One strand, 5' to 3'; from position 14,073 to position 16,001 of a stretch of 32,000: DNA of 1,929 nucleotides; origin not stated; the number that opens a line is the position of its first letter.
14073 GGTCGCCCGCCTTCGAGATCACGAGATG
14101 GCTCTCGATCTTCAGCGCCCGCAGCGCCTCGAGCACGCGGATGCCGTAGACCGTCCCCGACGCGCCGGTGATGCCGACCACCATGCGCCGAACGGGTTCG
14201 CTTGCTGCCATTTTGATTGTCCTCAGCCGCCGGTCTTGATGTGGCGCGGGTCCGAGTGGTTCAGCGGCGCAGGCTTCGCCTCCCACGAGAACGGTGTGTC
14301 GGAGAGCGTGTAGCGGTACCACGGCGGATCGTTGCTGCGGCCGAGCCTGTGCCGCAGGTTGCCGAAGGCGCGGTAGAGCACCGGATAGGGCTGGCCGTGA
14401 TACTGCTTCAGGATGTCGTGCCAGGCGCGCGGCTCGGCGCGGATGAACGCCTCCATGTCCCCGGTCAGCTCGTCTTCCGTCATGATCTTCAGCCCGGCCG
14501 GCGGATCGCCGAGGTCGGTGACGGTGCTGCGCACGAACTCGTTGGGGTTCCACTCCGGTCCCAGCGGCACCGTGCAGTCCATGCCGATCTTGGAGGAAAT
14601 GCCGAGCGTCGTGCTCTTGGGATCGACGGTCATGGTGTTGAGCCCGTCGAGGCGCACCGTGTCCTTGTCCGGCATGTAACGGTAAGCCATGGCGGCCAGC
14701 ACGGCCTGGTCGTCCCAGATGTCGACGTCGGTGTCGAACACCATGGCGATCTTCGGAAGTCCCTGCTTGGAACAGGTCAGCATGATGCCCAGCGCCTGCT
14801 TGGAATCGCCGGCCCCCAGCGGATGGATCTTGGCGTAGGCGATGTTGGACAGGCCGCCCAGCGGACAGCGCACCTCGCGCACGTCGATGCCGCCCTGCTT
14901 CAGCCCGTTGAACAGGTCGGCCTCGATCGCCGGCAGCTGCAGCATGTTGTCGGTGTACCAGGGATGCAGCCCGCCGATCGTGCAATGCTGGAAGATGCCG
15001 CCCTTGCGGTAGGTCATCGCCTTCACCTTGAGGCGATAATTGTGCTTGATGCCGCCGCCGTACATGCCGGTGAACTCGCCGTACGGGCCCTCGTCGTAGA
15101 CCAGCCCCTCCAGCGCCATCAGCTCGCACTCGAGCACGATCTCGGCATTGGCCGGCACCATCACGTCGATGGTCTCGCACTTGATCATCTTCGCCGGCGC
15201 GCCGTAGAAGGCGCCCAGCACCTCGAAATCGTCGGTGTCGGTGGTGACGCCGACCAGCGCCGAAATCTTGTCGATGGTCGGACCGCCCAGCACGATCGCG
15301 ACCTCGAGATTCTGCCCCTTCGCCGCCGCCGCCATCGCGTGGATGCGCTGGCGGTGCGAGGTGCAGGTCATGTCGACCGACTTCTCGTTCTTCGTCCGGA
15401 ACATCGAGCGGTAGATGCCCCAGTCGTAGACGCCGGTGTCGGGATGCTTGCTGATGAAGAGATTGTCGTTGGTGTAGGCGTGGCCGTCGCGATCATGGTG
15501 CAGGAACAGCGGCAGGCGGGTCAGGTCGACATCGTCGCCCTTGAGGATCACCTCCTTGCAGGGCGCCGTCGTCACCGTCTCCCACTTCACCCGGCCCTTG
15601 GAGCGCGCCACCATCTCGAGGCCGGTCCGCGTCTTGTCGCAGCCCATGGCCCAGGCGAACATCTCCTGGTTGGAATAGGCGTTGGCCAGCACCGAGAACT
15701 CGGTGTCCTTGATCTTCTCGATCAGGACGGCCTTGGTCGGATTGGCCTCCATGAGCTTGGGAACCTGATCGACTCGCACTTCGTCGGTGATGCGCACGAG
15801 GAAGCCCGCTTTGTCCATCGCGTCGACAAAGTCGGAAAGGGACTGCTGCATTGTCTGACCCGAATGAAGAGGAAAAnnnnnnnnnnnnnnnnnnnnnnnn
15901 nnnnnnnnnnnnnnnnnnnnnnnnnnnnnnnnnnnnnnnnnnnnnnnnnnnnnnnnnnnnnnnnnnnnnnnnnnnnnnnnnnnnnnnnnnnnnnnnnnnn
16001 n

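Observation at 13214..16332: SRPBCC - long UbiD - UbiX - CopC-like operon: UbiD/UbiX with accessory genes not known from characterised systems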

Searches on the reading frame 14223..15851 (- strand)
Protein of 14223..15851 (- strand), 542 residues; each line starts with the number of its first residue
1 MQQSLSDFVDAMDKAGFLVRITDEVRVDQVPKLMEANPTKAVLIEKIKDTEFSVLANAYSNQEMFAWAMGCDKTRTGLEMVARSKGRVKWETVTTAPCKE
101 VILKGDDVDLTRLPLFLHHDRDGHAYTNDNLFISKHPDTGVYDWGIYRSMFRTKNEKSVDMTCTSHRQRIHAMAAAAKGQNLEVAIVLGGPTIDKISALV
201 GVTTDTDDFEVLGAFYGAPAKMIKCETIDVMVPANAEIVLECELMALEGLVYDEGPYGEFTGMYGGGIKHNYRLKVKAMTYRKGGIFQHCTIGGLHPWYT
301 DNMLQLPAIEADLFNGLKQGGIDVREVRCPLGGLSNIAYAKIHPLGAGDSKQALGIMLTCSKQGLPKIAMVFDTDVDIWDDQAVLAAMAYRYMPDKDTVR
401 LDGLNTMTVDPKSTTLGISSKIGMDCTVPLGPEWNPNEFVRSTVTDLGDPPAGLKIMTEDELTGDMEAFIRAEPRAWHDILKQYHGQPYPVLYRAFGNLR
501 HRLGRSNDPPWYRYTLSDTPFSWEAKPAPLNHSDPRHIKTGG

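Call 5: search_protein_families(library=pfam, proteins=[window:14223-15851:-], max_evalue=0.01)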
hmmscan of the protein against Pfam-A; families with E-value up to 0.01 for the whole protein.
window:14223-15851:- (542 aa): 3 families
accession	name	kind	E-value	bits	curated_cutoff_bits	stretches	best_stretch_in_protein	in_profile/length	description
PF01977.22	UbiD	-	8.6e-50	169.2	23.3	1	94-294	6-204/206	3-octaprenyl-4-hydroxybenzoate carboxy-lyase Rift-related domain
PF20696.2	UbiD_C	-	2.5e-19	70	24.2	1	307-426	6-127/127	3-octaprenyl-4-hydroxybenzoate carboxy-lyase C-terminal domain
PF20695.2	UbiD_N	-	3.8e-08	33.7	24.3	1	10-82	2-76/78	3-octaprenyl-4-hydroxybenzoate carboxy-lyase N-terminal domain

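Call 6: search_protein_families(library=ncbifam, proteins=[window:14223-15851:-], max_evalue=0.001)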
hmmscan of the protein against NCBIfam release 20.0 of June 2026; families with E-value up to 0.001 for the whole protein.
window:14223-15851:- (542 aa): 7 families
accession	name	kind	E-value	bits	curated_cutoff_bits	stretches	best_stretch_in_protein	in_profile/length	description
TIGR00148.1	TIGR00148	subfamily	1.2e-68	231.8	244.85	1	6-428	2-437/438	UbiD family decarboxylase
NF041204.1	VdcC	exception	1.2e-60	205.3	650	1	3-437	2-446/467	non-oxidative hydroxyarylic acid decarboxylases subunit C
TIGR03701.1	mena_SCO4490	equivalog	4.7e-45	154.1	495.9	1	89-405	108-418/433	menaquinone biosynthesis decarboxylase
TIGR02723.1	phenyl_P_alpha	equivalog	5.8e-37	127.4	564.6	1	7-437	12-451/485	phenylphosphate carboxylase subunit alpha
NF008175.0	PRK10922.1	equivalog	8.9e-33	113.5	788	1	92-429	124-458/497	4-hydroxy-3-polyprenylbenzoate decarboxylase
NF041219.1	BagN_FevL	exception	6.8e-26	90.8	1000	1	94-395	129-435/502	bagremycin/ferroverdin biosynthesis UbiD family decarboxylase BagN/FevL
TIGR02724.1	phenyl_P_beta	equivalog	3.3e-24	85.1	468.95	1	7-434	5-447/472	phenylphosphate carboxylase subunit beta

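Call 7: search_solved_structures(query=window:14223-15851:-, max_evalue=0.00001)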
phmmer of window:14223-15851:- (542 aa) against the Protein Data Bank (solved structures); distinct sequences matched with E-value up to 0.00001: 38.
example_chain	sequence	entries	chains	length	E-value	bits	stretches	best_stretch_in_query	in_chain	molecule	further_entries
6h6x_B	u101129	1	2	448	1.8e-36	128.7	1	2-432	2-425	3-polyprenyl-4-hydroxybenzoate decarboxylase and related decarboxylases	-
7ae4_A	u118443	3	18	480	9e-36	126.4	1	3-455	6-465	Phenolic acid decarboxylase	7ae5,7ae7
6h6v_A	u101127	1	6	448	1.9e-35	125.3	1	2-432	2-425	3-polyprenyl-4-hydroxybenzoate decarboxylase and related decarboxylases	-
7p9q_A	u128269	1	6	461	3.2e-31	111.4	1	2-428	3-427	AnInD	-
2idb_A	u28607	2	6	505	2.3e-27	98.7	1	93-429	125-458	3-octaprenyl-4-hydroxybenzoate carboxy-lyase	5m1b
5m1c_A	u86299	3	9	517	2.5e-27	98.5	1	93-429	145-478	3-octaprenyl-4-hydroxybenzoate carboxy-lyase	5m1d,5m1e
9gqr_A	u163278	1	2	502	1.8e-26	95.7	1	94-411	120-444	decarboxylase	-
7nf0_A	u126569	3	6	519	1.2e-24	89.7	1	91-404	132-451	Ferulic acid decarboxylase 1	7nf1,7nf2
7ney_A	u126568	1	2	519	9.7e-24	86.7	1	91-404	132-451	Ferulic acid decarboxylase 1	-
6r2z_A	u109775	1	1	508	7.4e-23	83.7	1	92-403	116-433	Ferulic acid decarboxylase 1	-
4za4_A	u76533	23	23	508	9.5e-23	83.4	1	92-400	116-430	Fdc1 | Putative uncharacterized protein An03g06590 | A niger Fdc1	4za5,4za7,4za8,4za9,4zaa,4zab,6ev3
7nf3_A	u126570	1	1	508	1.1e-22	83.2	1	92-399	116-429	Ferulic acid decarboxylase 1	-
6r30_A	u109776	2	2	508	1.2e-22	83.1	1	92-398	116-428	Ferulic acid decarboxylase 1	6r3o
7pda_A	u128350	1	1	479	1.2e-22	83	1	96-413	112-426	UbiD family decarboxylase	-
8oeh_A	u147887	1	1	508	1.3e-22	82.9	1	92-400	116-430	Ferulic acid decarboxylase 1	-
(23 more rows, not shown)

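Call 11: find_homologous_proteins(query=window:14223-15851:-, max_evalue=1e-20)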
Query window:14223-15851:- (542 aa): 703 proteins with E <= 1e-20 among 8000 candidates; the best 120 are listed.
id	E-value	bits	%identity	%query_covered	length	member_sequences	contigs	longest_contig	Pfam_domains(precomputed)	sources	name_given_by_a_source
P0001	0.0e+0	1204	93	100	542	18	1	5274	PF20696.3,PF01977.23,PF20695.3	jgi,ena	-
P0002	0.0e+0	1176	91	100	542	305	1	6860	PF20696.3,PF01977.23,PF20695.3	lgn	-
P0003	0.0e+0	1115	85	100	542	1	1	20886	PF20696.3,PF01977.23,PF20695.3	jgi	jgi:4-hydroxy-3-polyprenylbenzoate decarboxylase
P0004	0.0e+0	1110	85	99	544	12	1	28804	PF20696.3,PF01977.23,PF20695.3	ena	-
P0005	0.0e+0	1055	92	88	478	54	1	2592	PF20696.3,PF01977.23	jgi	jgi:4-hydroxy-3-polyprenylbenzoate decarboxylase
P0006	0.0e+0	1047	81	99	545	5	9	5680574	PF20696.3,PF01977.23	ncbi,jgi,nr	ncbi:MAG: UbiD family decarboxylase [Xanthobacteraceae bacterium]|jgi:2,5-furandicarboxylate decarbo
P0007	0.0e+0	1047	81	99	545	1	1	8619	PF20696.3,PF01977.23,PF20695.3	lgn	-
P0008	0.0e+0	1046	81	99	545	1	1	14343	PF20696.3,PF01977.23,PF20695.3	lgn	-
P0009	0.0e+0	1033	79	99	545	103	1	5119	PF20696.3,PF01977.23,PF20695.3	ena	-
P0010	0.0e+0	1021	80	99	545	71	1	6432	PF20696.3,PF01977.23,PF20695.3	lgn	-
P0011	2.8e-298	1008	78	99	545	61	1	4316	PF20696.3,PF01977.23,PF20695.3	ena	-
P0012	3.6e-298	1007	77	99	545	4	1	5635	PF20696.3,PF01977.23,PF20695.3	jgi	jgi:2,5-furandicarboxylate decarboxylase 1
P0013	5.0e-296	1000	77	99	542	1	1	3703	PF20696.3,PF01977.23,PF20695.3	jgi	jgi:2,5-furandicarboxylate decarboxylase 1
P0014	1.2e-295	999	77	99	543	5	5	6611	PF20696.3,PF01977.23,PF20695.3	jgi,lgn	jgi:2,5-furandicarboxylate decarboxylase 1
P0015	2.3e-293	992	76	99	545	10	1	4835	PF20696.3,PF01977.23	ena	-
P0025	1.5e-268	910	73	95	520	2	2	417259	PF20696.3,PF01977.23,PF20695.3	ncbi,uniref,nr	ncbi:UbiD family decarboxylase domain-containing protein [Pseudofrancisella aestuarii]|uniref:UbiD f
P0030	1.3e-264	897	72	99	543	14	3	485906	PF20696.3,PF01977.23,PF20695.3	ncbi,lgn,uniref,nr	ncbi:UbiD family decarboxylase [Mycolicibacterium wolinskyi]|uniref:Carboxylyase n=1 Tax=Mycolicibac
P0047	1.5e-257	873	69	99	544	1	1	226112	PF20696.3,PF01977.23,PF20695.3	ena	-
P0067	7.1e-251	851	68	99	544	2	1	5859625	PF20696.3,PF01977.23,PF20695.3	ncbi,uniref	ncbi:UbiD family decarboxylase [Planctomicrobium sp. SH661]|uniref:UbiD family decarboxylase n=1 Tax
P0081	7.5e-247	838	67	99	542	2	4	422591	PF20696.3,PF01977.23,PF20695.3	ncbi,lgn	-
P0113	9.6e-238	808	64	99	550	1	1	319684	PF20696.3,PF01977.23,PF20695.3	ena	-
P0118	1.4e-236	804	64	99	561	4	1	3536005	PF20696.3,PF01977.23,PF20695.3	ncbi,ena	-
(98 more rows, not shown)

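Call 12: find_related_loci(query=window:14223-15851:-, collection=genome_contigs, flank=6000)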
Query window:14223-15851:- (542 aa) in genome_contigs; peptide patterns used: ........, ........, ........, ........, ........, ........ (x = any residue, [..] = any of these).
159 stretches matched a pattern; 125 encode a relative of the query (tblastn E <= 1e-3); the best 80 are kept; 80 distinct loci.
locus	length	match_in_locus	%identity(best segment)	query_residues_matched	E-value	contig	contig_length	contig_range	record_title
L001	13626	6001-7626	99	1-542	0e+0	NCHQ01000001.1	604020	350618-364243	MAG: Rhodospirillales bacterium 24-66-33 04302015_24_scaffold_1, whole genome shotgun sequence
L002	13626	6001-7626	99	1-542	0e+0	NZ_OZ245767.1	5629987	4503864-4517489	MAG: Reyranella sp. isolate d6c96d0b-8d00-4f59-9536-c1456362ed19 chromosome 1, complete sequence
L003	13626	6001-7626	99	1-542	0e+0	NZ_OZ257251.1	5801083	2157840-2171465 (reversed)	MAG: Reyranella sp. isolate f0431ea5-77df-4713-9fc6-40bca345d698 chromosome 1, complete sequence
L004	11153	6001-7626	98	1-542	0e+0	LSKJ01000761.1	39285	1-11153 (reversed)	Rhodospirillaceae bacterium CCH5-H10 CCH5-H10_contig763, whole genome shotgun sequence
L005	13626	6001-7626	98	1-542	0e+0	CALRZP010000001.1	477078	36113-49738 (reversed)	MAG: Asaia bogorensis isolate JJ-MAC3-364-1-m1-bin333 genome assembly, contig: JJ-MAC3-364-C3, whole genome shotgun sequ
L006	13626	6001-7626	97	1-542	0e+0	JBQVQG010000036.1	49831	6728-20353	MAG: Reyranella sp. isolate CZ0106C_1 NODE_36_length_49831_cov_6.101459, whole genome shotgun sequence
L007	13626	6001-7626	98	1-542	0e+0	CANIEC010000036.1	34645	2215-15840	MAG: Rhodospirillales bacterium isolate RE-9nov16-339 genome assembly, contig: RE-9nov16-C2087, whole genome shotgun seq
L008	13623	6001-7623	97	1-541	0e+0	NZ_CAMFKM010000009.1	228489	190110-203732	MAG: uncultured Reyranella sp. isolate SRR12456166_bin.8_metaWRAP_v1.3_MAG ERZ12289973.28, whole genome shotgun sequence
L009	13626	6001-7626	97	1-542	0e+0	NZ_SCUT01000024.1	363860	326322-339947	MAG: Reyranella sp. isolate GW715_bin.16 GW715_bin.16-51640, whole genome shotgun sequence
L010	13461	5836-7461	97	1-542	0e+0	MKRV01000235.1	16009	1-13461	MAG: Alphaproteobacteria bacterium 65-37 SCNpilot_cont_300_bf_scaffold_4824, whole genome shotgun sequence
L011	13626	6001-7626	97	1-542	0e+0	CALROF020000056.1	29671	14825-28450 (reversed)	MAG: Reyranella massiliensis 521 isolate JJ-LUK12B-28-7-m2-bin89 genome assembly, contig: JJ-LUK12B-28-C308, whole genom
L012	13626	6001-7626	96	1-542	0e+0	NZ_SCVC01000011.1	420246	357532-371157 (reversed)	MAG: Reyranella sp. isolate GW715_bin.31 GW715_bin.31-28696, whole genome shotgun sequence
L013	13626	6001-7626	96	1-542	0e+0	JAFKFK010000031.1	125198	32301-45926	MAG: Alphaproteobacteria bacterium isolate SCN18_30_10_14_R5_P_65_16 SCN18_30_10_14_R5_P_scaffold_290, whole genome shot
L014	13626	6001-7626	96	1-542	0e+0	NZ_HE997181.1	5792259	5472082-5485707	Reyranella massiliensis 521, whole genome shotgun sequence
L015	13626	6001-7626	95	1-542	0e+0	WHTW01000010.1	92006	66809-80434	MAG: Rhodospirillales bacterium isolate Dino_bin47 NODE_10_length_92006_cov_10.794195, whole genome shotgun sequence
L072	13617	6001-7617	69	2-537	0e+0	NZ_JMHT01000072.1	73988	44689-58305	Mycobacterium sp. ST-F2 ST-F2_SZAMPI034100-13_1_(paired)_contig_72, whole genome shotgun sequence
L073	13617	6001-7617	69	2-537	0e+0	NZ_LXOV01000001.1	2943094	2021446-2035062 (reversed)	Mycolicibacterium llatzerense strain MG13 scaffold1, whole genome shotgun sequence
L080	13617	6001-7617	68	2-537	0e+0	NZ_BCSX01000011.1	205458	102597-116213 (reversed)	Mycolicibacterium brisbanense strain JCM15654, whole genome shotgun sequence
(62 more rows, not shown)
